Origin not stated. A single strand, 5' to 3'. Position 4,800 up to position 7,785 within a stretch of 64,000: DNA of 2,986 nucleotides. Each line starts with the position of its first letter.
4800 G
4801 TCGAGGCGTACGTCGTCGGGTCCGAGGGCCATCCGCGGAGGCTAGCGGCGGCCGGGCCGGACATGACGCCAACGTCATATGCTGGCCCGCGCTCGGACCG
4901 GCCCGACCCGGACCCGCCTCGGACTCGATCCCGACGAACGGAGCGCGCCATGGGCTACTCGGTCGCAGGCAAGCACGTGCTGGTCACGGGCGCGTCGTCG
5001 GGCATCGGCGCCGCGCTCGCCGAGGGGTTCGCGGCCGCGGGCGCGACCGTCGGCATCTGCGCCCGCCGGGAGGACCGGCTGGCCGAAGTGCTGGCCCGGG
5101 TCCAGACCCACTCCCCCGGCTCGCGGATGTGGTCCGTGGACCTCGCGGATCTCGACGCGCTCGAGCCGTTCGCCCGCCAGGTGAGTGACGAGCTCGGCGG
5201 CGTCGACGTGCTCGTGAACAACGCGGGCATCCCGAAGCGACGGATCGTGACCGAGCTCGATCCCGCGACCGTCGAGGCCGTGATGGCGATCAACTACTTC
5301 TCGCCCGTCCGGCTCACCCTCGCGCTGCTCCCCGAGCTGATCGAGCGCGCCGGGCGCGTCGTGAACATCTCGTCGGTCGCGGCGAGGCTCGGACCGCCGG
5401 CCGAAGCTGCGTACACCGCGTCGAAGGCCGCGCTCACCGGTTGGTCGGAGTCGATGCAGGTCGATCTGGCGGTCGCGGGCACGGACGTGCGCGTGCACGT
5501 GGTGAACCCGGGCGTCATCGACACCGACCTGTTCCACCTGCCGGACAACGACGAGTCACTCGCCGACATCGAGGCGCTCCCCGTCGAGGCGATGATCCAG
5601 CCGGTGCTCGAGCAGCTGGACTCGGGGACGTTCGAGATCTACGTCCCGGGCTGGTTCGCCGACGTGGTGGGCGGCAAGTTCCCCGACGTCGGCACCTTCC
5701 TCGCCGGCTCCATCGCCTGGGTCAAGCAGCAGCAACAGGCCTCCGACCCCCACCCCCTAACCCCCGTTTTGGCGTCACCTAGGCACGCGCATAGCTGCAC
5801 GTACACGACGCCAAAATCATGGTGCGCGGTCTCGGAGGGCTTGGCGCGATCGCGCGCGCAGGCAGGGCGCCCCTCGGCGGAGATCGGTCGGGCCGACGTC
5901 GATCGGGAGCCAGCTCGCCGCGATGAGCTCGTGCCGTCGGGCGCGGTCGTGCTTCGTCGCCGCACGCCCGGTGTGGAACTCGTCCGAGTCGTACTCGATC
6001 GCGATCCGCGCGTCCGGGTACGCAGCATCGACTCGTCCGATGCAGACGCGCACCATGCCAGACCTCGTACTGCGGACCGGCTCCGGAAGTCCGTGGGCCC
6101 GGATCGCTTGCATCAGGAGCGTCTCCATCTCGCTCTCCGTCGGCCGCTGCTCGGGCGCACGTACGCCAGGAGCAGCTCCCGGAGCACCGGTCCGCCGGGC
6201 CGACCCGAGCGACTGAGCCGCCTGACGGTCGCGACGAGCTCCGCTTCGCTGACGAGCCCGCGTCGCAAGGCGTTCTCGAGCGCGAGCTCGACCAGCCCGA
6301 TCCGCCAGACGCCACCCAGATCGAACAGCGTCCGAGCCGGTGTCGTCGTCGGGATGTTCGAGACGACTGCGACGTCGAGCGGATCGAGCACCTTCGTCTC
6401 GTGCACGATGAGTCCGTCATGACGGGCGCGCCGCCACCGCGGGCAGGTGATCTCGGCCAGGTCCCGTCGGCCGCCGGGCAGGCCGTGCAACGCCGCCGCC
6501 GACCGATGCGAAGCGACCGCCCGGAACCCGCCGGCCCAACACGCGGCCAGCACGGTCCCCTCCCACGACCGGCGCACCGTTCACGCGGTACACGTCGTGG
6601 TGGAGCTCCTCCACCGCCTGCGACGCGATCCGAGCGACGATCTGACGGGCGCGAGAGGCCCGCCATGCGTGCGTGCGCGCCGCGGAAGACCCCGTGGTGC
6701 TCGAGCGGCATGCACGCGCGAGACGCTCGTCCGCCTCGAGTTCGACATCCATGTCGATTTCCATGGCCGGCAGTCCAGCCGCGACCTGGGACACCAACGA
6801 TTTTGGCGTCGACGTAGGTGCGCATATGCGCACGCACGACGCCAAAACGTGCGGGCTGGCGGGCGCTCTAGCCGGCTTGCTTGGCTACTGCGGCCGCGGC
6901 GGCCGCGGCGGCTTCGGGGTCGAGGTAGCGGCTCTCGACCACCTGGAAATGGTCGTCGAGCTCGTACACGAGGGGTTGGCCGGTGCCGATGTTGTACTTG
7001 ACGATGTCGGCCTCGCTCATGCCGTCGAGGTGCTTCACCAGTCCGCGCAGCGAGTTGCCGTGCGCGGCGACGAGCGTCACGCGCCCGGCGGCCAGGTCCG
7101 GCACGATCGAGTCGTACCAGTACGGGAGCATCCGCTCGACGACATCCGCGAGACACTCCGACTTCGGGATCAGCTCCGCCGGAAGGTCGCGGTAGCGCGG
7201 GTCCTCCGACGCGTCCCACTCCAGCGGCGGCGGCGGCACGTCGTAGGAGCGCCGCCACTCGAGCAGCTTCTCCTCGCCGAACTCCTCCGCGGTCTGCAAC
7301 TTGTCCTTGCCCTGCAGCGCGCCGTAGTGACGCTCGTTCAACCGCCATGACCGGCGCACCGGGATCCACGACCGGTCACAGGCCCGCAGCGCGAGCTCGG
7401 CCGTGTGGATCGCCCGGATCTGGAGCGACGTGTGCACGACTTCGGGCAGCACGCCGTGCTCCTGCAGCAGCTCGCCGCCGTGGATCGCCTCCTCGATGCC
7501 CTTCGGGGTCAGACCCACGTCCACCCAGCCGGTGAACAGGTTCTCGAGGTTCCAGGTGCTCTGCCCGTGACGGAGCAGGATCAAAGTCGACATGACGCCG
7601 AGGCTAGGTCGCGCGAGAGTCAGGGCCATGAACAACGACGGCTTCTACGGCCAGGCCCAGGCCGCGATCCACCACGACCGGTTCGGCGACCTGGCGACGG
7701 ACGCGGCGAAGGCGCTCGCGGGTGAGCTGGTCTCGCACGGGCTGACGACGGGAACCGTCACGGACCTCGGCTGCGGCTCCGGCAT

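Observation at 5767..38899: Five-member family of palindromic elements with invariant termini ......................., each just past a stop codon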

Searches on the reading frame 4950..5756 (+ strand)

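Call 90: search_protein_families(library=pfam, proteins=[window:4950-5756:+], max_evalue=0.001)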
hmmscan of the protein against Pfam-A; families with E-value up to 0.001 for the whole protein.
window:4950-5756:+ (269 aa): 6 families
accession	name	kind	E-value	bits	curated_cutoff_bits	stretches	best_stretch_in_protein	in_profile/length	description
PF00106.31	adh_short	-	5.9e-54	183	26.6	1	8-196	1-188/195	short chain dehydrogenase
PF13561.12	adh_short_C2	-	2.6e-36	125.8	27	1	14-208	1-195/236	Enoyl-(Acyl carrier protein) reductase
PF08659.16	KR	-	2.7e-11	44.1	22.6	1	10-170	3-164/180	KR domain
PF23441.1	SDR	-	9.2e-09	35.5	27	1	5-197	5-201/258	SDR-like rossmann domain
PF02882.25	THF_DHG_CYH_C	-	0.00019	21.2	27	1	2-49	31-78/160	Tetrahydrofolate dehydrogenase/cyclohydrolase, NAD(P)-binding domain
PF01370.27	Epimerase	-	0.00077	19.4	20.9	0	10-142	1-115/240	NAD dependent epimerase/dehydratase family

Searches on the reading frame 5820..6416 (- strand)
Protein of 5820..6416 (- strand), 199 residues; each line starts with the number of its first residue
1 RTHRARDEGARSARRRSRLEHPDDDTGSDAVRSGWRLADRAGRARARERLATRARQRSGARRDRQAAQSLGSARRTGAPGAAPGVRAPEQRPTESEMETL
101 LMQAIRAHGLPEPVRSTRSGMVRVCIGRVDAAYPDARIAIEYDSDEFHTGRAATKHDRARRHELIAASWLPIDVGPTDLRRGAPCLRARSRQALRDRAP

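Call 24: search_protein_families(library=pfam, proteins=[window:5820-6416:-], max_evalue=0.01)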
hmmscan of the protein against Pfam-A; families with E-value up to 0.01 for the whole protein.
window:5820-6416:- (199 aa): 1 family
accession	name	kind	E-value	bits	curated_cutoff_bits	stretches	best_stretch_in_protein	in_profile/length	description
PF18741.7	MTES_1575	-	9.7e-05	22.8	38.2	1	102-170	6-72/96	REase_MTES_1575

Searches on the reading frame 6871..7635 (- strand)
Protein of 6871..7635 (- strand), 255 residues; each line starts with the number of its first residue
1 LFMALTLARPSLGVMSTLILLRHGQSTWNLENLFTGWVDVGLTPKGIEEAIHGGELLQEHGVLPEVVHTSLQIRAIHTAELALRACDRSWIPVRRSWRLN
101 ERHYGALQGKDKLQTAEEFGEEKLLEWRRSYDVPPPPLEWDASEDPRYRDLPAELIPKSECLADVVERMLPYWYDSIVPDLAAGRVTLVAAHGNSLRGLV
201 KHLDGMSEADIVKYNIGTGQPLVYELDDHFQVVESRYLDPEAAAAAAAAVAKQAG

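Call 90: search_protein_families(library=pfam, proteins=[window:6871-7635:-], max_evalue=0.001)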
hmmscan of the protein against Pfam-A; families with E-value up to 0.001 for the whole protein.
window:6871-7635:- (255 aa): 1 family
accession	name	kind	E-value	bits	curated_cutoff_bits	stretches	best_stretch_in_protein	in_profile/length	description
PF00300.27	His_Phos_1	-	1.8e-29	103.3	21.7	1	18-234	1-189/194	Histidine phosphatase superfamily (branch 1)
